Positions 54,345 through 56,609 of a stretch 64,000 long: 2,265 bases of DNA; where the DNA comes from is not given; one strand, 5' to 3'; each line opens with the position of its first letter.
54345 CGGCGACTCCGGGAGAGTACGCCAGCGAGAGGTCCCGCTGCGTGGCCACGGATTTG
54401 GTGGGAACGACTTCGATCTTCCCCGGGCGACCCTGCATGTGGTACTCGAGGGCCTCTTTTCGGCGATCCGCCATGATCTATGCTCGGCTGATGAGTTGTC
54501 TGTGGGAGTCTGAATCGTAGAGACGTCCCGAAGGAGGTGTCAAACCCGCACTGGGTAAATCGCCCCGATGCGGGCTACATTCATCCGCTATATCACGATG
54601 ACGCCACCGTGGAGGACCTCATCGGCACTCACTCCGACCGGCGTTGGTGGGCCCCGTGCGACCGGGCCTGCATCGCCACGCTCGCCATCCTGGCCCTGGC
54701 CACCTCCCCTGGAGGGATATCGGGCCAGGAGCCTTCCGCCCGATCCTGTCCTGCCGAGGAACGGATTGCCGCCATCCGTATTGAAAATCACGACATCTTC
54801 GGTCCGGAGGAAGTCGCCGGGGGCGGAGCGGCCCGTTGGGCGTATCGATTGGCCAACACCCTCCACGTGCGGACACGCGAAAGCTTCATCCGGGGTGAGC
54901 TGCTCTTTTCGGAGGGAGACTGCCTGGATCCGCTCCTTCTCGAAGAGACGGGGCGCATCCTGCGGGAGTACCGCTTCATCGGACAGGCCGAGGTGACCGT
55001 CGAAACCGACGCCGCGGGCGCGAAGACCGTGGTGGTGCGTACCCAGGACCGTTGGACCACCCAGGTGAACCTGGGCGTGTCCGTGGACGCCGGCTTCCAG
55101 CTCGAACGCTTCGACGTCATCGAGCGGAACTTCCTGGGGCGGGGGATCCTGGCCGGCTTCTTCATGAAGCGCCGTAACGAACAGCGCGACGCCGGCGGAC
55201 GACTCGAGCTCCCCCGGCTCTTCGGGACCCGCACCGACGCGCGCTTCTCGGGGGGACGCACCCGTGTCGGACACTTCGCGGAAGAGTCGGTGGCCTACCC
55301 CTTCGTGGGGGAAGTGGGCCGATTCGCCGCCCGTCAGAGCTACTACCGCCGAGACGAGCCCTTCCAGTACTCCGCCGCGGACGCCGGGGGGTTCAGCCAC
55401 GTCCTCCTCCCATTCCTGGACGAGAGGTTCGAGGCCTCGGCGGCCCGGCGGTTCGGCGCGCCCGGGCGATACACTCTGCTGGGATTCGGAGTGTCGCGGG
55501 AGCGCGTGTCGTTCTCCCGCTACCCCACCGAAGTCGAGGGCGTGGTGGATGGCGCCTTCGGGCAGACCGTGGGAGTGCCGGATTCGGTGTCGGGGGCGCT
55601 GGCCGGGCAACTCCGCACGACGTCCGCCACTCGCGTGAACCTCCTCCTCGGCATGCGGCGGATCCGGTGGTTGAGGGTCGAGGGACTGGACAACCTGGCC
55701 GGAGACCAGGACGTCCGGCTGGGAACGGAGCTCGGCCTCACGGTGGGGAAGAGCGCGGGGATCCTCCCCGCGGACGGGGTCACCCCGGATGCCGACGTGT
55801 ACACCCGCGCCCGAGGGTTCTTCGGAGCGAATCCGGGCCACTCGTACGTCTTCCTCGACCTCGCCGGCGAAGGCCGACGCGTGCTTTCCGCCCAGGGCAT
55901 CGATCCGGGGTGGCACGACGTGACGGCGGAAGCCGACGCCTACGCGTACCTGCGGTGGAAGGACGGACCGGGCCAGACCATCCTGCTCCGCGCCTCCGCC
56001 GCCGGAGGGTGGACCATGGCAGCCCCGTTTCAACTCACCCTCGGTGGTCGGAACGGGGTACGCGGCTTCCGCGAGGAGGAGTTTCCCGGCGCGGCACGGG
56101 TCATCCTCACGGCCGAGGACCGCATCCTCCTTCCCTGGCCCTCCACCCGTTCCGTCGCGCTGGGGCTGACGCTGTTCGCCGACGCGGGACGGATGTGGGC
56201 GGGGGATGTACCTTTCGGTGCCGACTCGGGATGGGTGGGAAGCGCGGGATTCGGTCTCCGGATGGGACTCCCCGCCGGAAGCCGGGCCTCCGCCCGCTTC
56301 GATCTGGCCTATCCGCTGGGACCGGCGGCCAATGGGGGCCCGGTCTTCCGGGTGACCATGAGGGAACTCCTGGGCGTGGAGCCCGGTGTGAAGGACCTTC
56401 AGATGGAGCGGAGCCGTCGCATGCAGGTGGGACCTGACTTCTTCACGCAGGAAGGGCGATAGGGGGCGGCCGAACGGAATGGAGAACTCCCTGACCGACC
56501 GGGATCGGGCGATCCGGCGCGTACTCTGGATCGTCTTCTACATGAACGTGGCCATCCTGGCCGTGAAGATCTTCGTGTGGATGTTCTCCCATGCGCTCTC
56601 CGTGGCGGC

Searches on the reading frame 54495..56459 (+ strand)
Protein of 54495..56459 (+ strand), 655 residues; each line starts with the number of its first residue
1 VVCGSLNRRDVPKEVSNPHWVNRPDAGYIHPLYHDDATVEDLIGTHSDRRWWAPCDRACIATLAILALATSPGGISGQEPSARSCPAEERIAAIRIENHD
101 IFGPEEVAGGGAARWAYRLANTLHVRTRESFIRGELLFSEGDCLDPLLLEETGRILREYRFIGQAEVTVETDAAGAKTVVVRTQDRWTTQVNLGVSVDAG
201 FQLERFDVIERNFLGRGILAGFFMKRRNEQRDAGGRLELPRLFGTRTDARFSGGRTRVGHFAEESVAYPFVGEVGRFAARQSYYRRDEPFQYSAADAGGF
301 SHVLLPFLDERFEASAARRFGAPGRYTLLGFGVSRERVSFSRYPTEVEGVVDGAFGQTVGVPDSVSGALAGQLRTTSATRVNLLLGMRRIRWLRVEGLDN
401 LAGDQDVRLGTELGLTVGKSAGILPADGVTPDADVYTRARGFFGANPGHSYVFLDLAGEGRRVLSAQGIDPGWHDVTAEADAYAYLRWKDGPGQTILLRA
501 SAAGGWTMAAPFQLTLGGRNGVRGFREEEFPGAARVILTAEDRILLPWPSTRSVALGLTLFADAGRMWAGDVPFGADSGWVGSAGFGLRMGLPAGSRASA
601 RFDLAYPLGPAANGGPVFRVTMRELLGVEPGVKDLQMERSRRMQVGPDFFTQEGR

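Call 52: search_protein_families(library=pfam, proteins=[window:54495-56459:+], max_evalue=0.0001)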
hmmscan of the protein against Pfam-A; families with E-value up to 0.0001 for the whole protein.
window:54495-56459:+ (655 aa): 1 family
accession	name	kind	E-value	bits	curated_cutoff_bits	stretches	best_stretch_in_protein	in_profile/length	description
PF01103.29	Omp85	-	2.5e-08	34.3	24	1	515-613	200-311/325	Omp85 superfamily domain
